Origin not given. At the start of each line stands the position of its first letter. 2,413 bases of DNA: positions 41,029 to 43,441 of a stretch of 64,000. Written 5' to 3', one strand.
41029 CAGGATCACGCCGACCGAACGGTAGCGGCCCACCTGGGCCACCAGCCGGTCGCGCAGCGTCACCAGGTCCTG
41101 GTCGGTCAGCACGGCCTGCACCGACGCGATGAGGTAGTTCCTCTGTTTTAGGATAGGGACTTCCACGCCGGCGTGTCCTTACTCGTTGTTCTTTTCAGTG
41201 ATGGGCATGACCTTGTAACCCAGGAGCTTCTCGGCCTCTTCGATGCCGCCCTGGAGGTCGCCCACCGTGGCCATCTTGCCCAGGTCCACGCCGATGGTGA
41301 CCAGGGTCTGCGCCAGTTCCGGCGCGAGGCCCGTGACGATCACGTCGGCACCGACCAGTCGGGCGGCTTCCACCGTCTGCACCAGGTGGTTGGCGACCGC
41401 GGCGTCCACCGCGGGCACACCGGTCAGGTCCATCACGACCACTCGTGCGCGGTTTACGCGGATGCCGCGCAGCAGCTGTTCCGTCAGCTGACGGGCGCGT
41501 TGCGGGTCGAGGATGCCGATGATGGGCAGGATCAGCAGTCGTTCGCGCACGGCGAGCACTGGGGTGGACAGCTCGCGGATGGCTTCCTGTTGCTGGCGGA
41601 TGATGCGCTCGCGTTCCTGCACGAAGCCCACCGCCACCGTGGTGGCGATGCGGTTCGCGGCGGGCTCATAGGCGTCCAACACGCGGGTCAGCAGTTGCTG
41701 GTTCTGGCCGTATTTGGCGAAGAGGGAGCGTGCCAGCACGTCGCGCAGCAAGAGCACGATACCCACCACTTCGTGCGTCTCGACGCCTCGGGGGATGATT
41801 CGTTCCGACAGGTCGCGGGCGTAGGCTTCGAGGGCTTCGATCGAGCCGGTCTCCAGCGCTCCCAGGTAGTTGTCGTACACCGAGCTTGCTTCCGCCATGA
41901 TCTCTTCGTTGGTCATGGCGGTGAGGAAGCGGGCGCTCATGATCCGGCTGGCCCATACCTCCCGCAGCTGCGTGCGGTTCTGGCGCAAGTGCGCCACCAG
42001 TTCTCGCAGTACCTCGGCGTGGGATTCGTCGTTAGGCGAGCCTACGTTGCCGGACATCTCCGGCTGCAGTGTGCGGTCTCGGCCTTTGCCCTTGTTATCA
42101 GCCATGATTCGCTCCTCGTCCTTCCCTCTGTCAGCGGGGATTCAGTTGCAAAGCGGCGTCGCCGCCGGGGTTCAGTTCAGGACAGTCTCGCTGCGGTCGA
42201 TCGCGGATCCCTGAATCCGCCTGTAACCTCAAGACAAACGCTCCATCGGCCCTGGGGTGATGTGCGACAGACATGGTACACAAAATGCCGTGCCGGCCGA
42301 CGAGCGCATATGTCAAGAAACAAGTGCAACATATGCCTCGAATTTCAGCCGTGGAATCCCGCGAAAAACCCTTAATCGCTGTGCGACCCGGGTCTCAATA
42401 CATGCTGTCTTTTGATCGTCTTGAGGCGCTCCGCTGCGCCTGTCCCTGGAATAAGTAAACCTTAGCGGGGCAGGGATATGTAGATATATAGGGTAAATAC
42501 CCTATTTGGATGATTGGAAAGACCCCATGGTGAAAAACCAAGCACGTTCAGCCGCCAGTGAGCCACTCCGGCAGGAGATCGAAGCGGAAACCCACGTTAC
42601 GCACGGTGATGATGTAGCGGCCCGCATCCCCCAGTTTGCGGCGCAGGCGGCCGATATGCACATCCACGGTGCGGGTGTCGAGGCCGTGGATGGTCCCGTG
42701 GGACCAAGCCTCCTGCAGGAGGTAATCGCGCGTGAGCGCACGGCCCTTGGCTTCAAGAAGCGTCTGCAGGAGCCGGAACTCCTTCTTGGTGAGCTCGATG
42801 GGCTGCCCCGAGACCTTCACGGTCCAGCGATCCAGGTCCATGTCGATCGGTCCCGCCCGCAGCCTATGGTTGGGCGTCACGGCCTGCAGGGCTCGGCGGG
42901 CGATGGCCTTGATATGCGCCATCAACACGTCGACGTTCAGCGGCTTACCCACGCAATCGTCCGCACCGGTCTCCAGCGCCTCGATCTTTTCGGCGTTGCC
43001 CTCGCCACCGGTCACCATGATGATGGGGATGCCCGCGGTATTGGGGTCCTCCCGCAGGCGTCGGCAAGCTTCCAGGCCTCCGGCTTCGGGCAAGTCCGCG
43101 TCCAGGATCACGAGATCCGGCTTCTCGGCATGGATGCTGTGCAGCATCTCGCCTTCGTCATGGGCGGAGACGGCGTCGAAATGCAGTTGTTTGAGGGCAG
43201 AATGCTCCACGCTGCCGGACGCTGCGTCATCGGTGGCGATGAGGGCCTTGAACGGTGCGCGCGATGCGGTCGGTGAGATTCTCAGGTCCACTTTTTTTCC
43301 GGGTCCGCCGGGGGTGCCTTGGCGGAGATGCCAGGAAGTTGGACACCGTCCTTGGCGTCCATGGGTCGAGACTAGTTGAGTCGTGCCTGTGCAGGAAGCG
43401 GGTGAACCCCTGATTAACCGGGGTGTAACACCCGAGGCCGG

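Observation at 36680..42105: Stressosome (RsbR-S-T-X) wired to a histidine kinase with an RsbU_N-like domain and three LuxR-type response regulators instead of a sigma-factor cascade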

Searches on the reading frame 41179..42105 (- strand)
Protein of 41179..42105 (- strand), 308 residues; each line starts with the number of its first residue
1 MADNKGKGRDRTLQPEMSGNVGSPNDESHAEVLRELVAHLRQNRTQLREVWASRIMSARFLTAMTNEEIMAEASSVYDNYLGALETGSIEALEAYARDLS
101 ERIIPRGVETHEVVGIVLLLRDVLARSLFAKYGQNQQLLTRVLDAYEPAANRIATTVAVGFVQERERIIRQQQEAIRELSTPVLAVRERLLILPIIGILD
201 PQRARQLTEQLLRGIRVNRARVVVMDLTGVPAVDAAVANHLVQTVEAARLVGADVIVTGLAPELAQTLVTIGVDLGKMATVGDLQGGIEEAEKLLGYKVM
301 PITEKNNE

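Call 3: search_protein_families(library=pfam, proteins=[window:41179-42105:-], max_evalue=0.1)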
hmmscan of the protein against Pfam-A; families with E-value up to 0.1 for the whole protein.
window:41179-42105:- (308 aa): 3 families
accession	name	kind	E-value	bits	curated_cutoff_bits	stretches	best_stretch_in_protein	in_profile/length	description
PF01740.26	STAS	-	2.5e-13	50.2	22.6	1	182-274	2-94/106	STAS domain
PF13466.11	STAS_2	-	5.9e-07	30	29.2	1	197-274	5-80/80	STAS domain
PF14361.12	RsbRD_N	-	0.00065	20.8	24.3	1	38-127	3-102/104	RsbT co-antagonist protein rsbRD N-terminal domain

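Call 4: search_protein_families(library=ncbifam, proteins=[window:41179-42105:-], max_evalue=0.1)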
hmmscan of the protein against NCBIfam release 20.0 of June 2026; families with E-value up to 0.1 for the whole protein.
window:41179-42105:- (308 aa): 3 families
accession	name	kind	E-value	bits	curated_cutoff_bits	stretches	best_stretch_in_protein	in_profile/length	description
NF052652.1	YtvA_fam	equivalog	1.1e-21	77.6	250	1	162-283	117-238/243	YtvA family blue-light photoreceptor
TIGR00377.1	ant_ant_sig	superfamily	8.2e-05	22.5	53.45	1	187-270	10-93/108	anti-sigma factor antagonist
TIGR02886.1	spore_II_AA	equivalog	0.088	12.8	114.75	0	187-266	6-85/106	anti-sigma F factor antagonist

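Call 29: search_solved_structures(query=window:41179-42105:-, max_evalue=0.01, show_alignments=4)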
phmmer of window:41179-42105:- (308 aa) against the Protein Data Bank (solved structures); distinct sequences matched with E-value up to 0.01: 19.
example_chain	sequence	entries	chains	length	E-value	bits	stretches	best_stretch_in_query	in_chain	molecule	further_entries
9o3z_A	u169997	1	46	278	6e-34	121.4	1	38-297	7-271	RsbR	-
9o4r_A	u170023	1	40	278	2.2e-33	119.5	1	38-297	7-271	RsbR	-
9o5l_A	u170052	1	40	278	2.2e-33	119.5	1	38-297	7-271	STAS domain-containing protein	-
9o3o_A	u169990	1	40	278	2.2e-33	119.5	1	38-297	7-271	STAS domain-containing protein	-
9o4h_A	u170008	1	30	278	3e-33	119.1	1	38-297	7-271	RsbR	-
7b0u_A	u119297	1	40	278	7.8e-33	117.7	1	143-297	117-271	RsbR protein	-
6qcm_CD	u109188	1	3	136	1.1e-30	110.7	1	167-296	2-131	RsbR protein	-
7o0i_B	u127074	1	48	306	2e-30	109.8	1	155-300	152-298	Anti-anti-sigma factor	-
6qcm_CB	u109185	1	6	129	9.5e-30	107.6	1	174-296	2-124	RsbR protein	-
6qcm_AB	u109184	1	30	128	1.6e-29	106.8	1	175-296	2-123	RsbR protein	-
6qcm_AD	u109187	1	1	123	1.3e-23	87.5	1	167-270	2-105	RsbR protein,RsbR protein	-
9o4r_a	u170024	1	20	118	4.9e-15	59.3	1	181-296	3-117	RsbT antagonist protein RsbS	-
6qcm_A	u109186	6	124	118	1.1e-14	58.1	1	181-296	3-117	RsbS protein | RsbT antagonist protein RsbS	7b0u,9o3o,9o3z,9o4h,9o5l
6jhk_A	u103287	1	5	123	4.6e-14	56.1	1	177-296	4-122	RsbS negative regulator of sigma-B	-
2mwg_A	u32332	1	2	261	8.4e-11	45.5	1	163-286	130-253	Blue-light photoreceptor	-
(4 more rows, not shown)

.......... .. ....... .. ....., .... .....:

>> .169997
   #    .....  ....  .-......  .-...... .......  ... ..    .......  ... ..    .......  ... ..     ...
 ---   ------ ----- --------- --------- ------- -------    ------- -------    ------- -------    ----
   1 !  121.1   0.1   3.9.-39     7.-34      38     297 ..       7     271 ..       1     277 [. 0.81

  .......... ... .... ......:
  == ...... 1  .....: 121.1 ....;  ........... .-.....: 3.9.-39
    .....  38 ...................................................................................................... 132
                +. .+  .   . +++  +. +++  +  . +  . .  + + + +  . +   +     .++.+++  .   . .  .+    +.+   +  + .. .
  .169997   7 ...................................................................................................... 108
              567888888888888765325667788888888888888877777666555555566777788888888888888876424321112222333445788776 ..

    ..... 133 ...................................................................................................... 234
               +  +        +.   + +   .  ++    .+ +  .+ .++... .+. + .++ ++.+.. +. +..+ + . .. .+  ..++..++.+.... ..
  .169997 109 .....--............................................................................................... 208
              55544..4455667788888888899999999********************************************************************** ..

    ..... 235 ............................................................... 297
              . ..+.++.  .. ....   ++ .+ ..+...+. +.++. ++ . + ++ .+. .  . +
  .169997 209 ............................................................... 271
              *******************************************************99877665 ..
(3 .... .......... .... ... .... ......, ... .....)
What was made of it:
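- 41179..42105 (-): rsbR: stressosome sensor/co-antagonist. Variable N-terminal extension (1-37), RsbR-type N-domain (38-160), linker, STAS domain (182-300). Pfam STAS E=2.5e-13; RsbRD_N 20.8 bits, below the 24.3 cut-off (call 3). phmmer to Listeria RsbR (9O3Z/7B0U) gives E=6e-34 over residues 38-297 (call 29).
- On Stressosome module RsbR-RsbS-RsbT(-RsbX): Pfam STAS E=2.5e-13 (call 3). phmmer to Listeria RsbR gives E=6e-34 over residues 38-297 (call 29). P201 and A235 occupy these positions (call 29).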

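Call 73: find_homologous_proteins(query=window:41179-42105:-, max_evalue=1e-10)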
Query window:41179-42105:- (308 aa): 8000 proteins with E <= 1e-10 among 8000 candidates; the best 120 are listed.
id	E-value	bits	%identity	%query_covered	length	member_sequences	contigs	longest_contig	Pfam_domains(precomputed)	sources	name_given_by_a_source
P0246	9.3e-172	588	95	97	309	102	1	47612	PF01740.27,PF13466.13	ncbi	ncbi:MAG TPA: STAS domain-containing protein [Gammaproteobacteria bacterium]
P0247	4.2e-166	570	-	-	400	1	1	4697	PF01740.27,PF13466.13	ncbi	-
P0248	1.9e-159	548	87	99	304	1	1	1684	PF14361.13,PF01740.27,PF13466.13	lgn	-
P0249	6.1e-156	536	96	88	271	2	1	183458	PF14361.13,PF01740.27,PF13466.13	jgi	jgi:rsbT co-antagonist protein RsbR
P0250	1.2e-155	535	87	98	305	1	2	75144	PF14361.13,PF01740.27,PF13466.13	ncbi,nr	ncbi:MAG: STAS domain-containing protein [Xanthomonadaceae bacterium]|nr:STAS domain-containing prot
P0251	2.9e-155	534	87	98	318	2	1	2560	PF14361.13,PF01740.27,PF13466.13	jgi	jgi:rsbT co-antagonist protein RsbR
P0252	3.9e-154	530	86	99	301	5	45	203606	PF14361.13,PF01740.27,PF13466.13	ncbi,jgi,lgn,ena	jgi:rsbT co-antagonist protein RsbR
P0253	1.4e-153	529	86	99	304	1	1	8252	PF14361.13,PF01740.27,PF13466.13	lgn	-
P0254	7.1e-153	526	87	96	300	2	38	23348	PF14361.13,PF01740.27,PF13466.13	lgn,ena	-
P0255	1.5e-152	525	83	99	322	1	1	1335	PF01740.27,PF13466.13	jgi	jgi:rsbT co-antagonist protein RsbR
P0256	1.5e-151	522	88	90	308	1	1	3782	PF14361.13,PF01740.27,PF13466.13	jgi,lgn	-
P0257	3.1e-151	521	83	98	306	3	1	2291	PF14361.13,PF01740.27,PF13466.13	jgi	jgi:rsbT co-antagonist protein RsbR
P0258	5.4e-151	520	85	97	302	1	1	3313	PF14361.13,PF01740.27,PF13466.13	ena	-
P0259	1.3e-150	519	88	92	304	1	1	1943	PF14361.13,PF01740.27,PF13466.13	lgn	-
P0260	2.9e-150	518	83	99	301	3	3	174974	PF14361.13,PF01740.27,PF13466.13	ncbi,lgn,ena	-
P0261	2.7e-149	514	86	97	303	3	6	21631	PF14361.13,PF01740.27,PF13466.13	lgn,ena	-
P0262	1.8e-148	512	82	97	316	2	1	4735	PF14361.13,PF01740.27,PF13466.13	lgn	-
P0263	2.7e-148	511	85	94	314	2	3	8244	PF14361.13,PF01740.27,PF13466.13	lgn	-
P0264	6.3e-148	510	87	91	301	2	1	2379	PF14361.13,PF01740.27,PF13466.13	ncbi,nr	ncbi:MAG: STAS domain-containing protein, partial [Gammaproteobacteria bacterium]|nr:STAS domain-con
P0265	1.0e-147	509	80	99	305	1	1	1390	PF14361.13,PF01740.27,PF13466.13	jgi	jgi:rsbT co-antagonist protein RsbR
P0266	1.2e-147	509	85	93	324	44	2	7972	PF14361.13,PF01740.27,PF13466.13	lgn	-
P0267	5.4e-146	504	86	92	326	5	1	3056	PF14361.13,PF01740.27,PF13466.13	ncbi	-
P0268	8.5e-145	500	85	90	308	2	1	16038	PF14361.13,PF01740.27,PF13466.13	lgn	-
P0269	9.7e-145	500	85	90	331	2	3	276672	PF14361.13,PF01740.27,PF13466.13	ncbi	ncbi:MAG: STAS domain-containing protein [Pseudohongiellaceae bacterium]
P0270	3.9e-144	498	87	91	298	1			PF14361.13,PF01740.27,PF13466.13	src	-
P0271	1.1e-143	496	84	91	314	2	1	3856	PF14361.13,PF01740.27,PF13466.13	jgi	jgi:rsbT co-antagonist protein RsbR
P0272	4.6e-143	494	85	92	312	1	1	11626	PF14361.13,PF01740.27,PF13466.13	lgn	-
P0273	6.2e-143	494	83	94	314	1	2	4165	PF14361.13,PF01740.27,PF13466.13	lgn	-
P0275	3.6e-142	491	79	99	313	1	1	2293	PF14361.13,PF01740.27,PF13466.13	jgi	-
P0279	1.3e-140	486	76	99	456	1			PF14361.13,PF01740.27,PF13466.13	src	-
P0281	3.9e-140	484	85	91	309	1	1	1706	PF14361.13,PF01740.27,PF13466.13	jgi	-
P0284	8.8e-140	483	83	90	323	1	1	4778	PF14361.13,PF01740.27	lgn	-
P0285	1.2e-139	483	83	92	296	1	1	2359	PF14361.13,PF01740.27,PF13466.13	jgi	jgi:rsbT co-antagonist protein RsbR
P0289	3.8e-139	481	85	90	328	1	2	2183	PF14361.13,PF01740.27,PF13466.13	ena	-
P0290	3.9e-139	481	85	90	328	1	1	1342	PF14361.13,PF01740.27,PF13466.13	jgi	-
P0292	4.3e-139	481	79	94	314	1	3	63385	PF14361.13,PF01740.27,PF13466.13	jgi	-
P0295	5.1e-139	481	85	90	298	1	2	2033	PF14361.13,PF01740.27,PF13466.13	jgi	-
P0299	9.1e-139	480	80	92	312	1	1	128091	PF14361.13,PF01740.27,PF13466.13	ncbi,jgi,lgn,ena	-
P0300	1.0e-138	480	84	91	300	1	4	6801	PF14361.13,PF01740.27,PF13466.13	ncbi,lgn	-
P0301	1.1e-138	480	82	93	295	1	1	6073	PF14361.13,PF01740.27,PF13466.13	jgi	jgi:rsbT co-antagonist protein RsbR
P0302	1.3e-138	479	77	100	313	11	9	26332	PF14361.13,PF01740.27,PF13466.13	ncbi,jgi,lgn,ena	-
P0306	1.9e-138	479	84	91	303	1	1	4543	PF14361.13,PF01740.27,PF13466.13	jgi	jgi:rsbT co-antagonist protein RsbR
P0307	2.2e-138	479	84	91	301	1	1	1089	PF14361.13,PF01740.27,PF13466.13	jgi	jgi:rsbT co-antagonist protein RsbR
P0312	7.0e-138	477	79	94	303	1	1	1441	PF14361.13,PF01740.27,PF13466.13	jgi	jgi:rsbT co-antagonist protein RsbR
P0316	8.9e-138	477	78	95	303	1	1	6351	PF14361.13,PF01740.27,PF13466.13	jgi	jgi:rsbT co-antagonist protein RsbR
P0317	9.6e-138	477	76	100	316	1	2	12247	PF14361.13,PF01740.27,PF13466.13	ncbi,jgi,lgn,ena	-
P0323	1.3e-137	476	78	95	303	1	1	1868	PF14361.13,PF01740.27,PF13466.13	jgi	jgi:rsbT co-antagonist protein RsbR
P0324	1.6e-137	476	76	100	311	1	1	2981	PF14361.13,PF01740.27,PF13466.13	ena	-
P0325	2.1e-137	475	82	90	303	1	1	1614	PF14361.13,PF01740.27,PF13466.13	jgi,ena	-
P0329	3.7e-137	475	78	95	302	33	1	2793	PF14361.13,PF01740.27,PF13466.13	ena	-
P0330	3.8e-137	475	75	100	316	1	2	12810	PF14361.13,PF01740.27,PF13466.13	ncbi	ncbi:MAG: STAS domain-containing protein [Nitrospiraceae bacterium]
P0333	5.1e-137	474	82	90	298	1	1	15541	PF14361.13,PF01740.27,PF13466.13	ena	-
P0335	5.2e-137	474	82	90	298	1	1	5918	PF14361.13,PF01740.27,PF13466.13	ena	-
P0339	6.5e-137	474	82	91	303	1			PF14361.13,PF01740.27,PF13466.13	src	-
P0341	6.9e-137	474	81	91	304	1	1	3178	PF14361.13,PF01740.27,PF13466.13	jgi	jgi:rsbT co-antagonist protein RsbR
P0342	7.0e-137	474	79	94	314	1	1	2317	PF14361.13,PF01740.27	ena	-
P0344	7.4e-137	474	81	91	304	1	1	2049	PF14361.13,PF01740.27,PF13466.13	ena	-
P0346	8.4e-137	474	79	94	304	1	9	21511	PF14361.13,PF01740.27,PF13466.13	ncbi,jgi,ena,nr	ncbi:MAG TPA: STAS domain-containing protein [Candidatus Dormibacteraeota bacterium]|jgi:rsbT co-ant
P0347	8.8e-137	473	77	99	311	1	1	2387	PF14361.13,PF01740.27,PF13466.13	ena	-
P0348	9.6e-137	473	77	99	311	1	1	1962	PF14361.13,PF01740.27,PF13466.13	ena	-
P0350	9.7e-137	473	75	100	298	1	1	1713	PF14361.13,PF01740.27,PF13466.13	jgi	jgi:rsbT co-antagonist protein RsbR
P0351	9.9e-137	473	79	94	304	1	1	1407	PF14361.13,PF01740.27,PF13466.13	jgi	-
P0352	1.1e-136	473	76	99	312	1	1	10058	PF14361.13,PF01740.27,PF13466.13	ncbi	-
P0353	1.1e-136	473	81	93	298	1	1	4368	PF14361.13,PF01740.27,PF13466.13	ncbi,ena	-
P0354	1.1e-136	473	79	94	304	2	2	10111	PF14361.13,PF01740.27,PF13466.13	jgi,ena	-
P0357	1.2e-136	473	95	78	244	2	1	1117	PF14361.13,PF01740.27,PF13466.13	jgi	jgi:rsbT co-antagonist protein RsbR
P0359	1.3e-136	473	76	99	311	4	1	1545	PF14361.13,PF01740.27,PF13466.13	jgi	jgi:rsbT co-antagonist protein RsbR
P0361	1.4e-136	473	78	94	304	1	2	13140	PF14361.13,PF01740.27,PF13466.13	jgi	jgi:rsbT co-antagonist protein RsbR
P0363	1.5e-136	473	78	99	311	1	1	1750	PF14361.13,PF01740.27,PF13466.13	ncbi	-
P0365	1.5e-136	473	77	97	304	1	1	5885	PF14361.13,PF01740.27,PF13466.13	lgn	-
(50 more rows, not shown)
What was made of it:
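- On Stressosome module RsbR-RsbS-RsbT(-RsbX): PF14361 is recorded for many homologs at 75-96% identity (call 73).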

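Call 74: find_encoding_contigs(protein=P0346, flank=7000, max_places=1)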
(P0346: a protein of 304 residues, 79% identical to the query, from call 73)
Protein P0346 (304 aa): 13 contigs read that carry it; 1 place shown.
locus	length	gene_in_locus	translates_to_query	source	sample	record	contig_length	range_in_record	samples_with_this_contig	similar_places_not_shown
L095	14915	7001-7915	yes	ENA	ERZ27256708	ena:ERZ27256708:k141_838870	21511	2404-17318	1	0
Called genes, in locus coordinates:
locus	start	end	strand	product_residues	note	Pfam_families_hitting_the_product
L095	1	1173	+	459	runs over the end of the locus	-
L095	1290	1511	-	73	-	PF02954:HTH_8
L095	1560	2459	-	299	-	PF01259:SAICAR_synt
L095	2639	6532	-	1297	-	PF02463:SMC_N, PF13175:AAA_15, PF13476:AAA_23, PF13555:AAA_29 (weak), PF13304:AAA_21 (faint), PF02463:SMC_N, PF06470:SMC_hinge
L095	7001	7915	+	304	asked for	PF14361:RsbRD_N (weak), PF01740:STAS, PF13466:STAS_2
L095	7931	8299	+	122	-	PF01740:STAS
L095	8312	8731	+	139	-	PF13581:HATPase_c_2, PF02518:HATPase_c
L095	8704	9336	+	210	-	PF07228:SpoIIE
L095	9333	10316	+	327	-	PF08673:RsbU_N, PF07730:HisKA_3 (weak), PF13581:HATPase_c_2, PF02518:HATPase_c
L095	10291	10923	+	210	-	PF00072:Response_reg, PF00196:GerE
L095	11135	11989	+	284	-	PF00990:GGDEF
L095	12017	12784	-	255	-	PF01135:PCMT, PF01209:Ubie_methyltran, PF13489:Methyltransf_23, PF05175:MTS, PF13847:Methyltransf_31, PF08241:Methyltransf_11, PF08242:Methyltransf_12, PF13649:Methyltransf_25, +1 more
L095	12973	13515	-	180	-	PF00226:DnaJ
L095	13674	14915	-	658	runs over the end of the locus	PF00930:DPPIV_N (faint), PF26550:Tricorn_2nd, PF26549:Tricorn_N, PF07676:PD40, PF01738:DLH, PF12697:Abhydrolase_6 (weak), PF20434:BD-FAE, PF00326:Peptidase_S9, +5 more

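Call 75: find_encoding_contigs(protein=P0330, flank=7000, max_places=1)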
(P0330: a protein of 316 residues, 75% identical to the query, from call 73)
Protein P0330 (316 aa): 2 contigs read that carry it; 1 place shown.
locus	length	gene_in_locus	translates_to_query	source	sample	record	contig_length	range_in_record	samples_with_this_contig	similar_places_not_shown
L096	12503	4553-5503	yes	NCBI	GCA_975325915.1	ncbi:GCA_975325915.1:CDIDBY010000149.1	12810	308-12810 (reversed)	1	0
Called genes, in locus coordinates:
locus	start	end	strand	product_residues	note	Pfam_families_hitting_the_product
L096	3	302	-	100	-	?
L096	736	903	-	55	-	-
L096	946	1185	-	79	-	-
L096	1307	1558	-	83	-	-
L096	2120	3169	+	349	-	-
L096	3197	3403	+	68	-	-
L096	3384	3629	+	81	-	-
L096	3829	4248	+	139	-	-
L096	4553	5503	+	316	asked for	PF14361:RsbRD_N (weak), PF01740:STAS, PF13466:STAS_2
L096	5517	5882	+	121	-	PF01740:STAS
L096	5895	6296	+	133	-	PF13581:HATPase_c_2, PF02518:HATPase_c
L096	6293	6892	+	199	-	PF07228:SpoIIE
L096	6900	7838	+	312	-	PF08673:RsbU_N (weak), PF07730:HisKA_3, PF13581:HATPase_c_2 (weak), PF02518:HATPase_c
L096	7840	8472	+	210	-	PF00072:Response_reg, PF00196:GerE, PF08281:Sigma70_r4_2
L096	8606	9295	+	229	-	PF00196:GerE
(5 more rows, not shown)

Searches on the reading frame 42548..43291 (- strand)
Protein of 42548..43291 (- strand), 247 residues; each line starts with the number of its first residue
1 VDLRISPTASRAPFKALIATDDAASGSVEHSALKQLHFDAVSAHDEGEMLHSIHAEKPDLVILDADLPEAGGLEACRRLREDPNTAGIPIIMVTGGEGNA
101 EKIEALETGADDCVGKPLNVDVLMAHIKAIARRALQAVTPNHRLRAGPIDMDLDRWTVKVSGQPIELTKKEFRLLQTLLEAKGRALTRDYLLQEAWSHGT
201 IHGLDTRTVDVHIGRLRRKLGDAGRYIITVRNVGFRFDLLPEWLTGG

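Call 3: search_protein_families(library=pfam, proteins=[window:42548-43291:-], max_evalue=0.1)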
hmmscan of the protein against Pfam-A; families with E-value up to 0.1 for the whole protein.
window:42548-43291:- (247 aa): 3 families
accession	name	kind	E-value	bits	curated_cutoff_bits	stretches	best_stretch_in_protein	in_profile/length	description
PF00486.34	Trans_reg_C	-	3e-24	85.3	26.2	1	162-237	1-77/77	Transcriptional regulatory protein, C terminal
PF00072.30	Response_reg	-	1e-20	74.4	30.2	1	17-128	2-111/111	Response regulator receiver domain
PF00196.25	GerE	-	0.07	13.2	23.5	0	204-222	29-47/57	Bacterial regulatory proteins, luxR family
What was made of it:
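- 42548..43291 (-): Orphan OmpR/PhoB-type response regulator, conserved immediately upstream of rsbR. Possible fourth regulator of the module. Response_reg plus Trans_reg_C (call 3).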

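Call 4: search_protein_families(library=ncbifam, proteins=[window:42548-43291:-], max_evalue=0.1)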
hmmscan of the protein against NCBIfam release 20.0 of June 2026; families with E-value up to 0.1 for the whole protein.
window:42548-43291:- (247 aa): 94 families (the best 25 are shown)
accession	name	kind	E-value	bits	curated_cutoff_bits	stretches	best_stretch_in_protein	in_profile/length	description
TIGR02154.1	PhoB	equivalog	6.2e-53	179.4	296.2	1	16-238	5-226/226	phosphate regulon transcriptional regulator PhoB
NF045944.1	ResRegRpaBCyano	equivalog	1.5e-42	145.6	330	1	17-237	1-227/229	response regulator transcription factor RpaB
NF040689.1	MtrAB_MtrA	equivalog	2.9e-42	144.5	300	1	17-236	2-217/219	MtrAB system response regulator MtrA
NF041733.1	resp_reg_CseB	equivalog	4.4e-41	140.7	350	1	17-237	4-226/228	two-component system response regulator CseB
NF053854.1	RespRegPhoBBctds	equivalog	4.2e-40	137.5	270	1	21-237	6-224/225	two-component system response regulator PhoB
NF040534.1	resp_reg_YycF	equivalog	8.5e-39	133.2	340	1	21-235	8-225/231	response regulator YycF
NF008296.0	PRK11083.1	equivalog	4.3e-36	124.5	273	1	17-234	7-222/228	two-component system response regulator CreB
NF007005.1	PRK09468.1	equivalog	6.5e-35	120.7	331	1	15-237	5-231/237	osmolarity response regulator transcription factor OmpR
NF008078.0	PRK10816.1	equivalog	3.1e-32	111.9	336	1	34-239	21-222/223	two-component system response regulator PhoP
NF007546.0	PRK10161.1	equivalog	3.4e-32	111.8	471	1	17-238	6-226/229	phosphate response regulator transcription factor PhoB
NF007982.1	PRK10710.1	equivalog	1.9e-31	109.4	380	1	17-238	11-228/235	envelope stress response regulator BaeR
NF045914.1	RespRegNblR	equivalog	4.4e-31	108.2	300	1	16-235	10-223/228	response regulator transcription factor NblR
NF045991.1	RespRegCtrARhodob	equivalog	1.4e-30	106.7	350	1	18-234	6-218/224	response regulator transcription factor CtrA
NF007928.2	PRK10643.1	equivalog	1.8e-30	106.2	330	1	15-236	2-215/216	two-component system response regulator PmrA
NF041209.1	resp_regPieR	equivalog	4.9e-30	104.9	450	1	33-238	21-228/231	two component system response regulator PieR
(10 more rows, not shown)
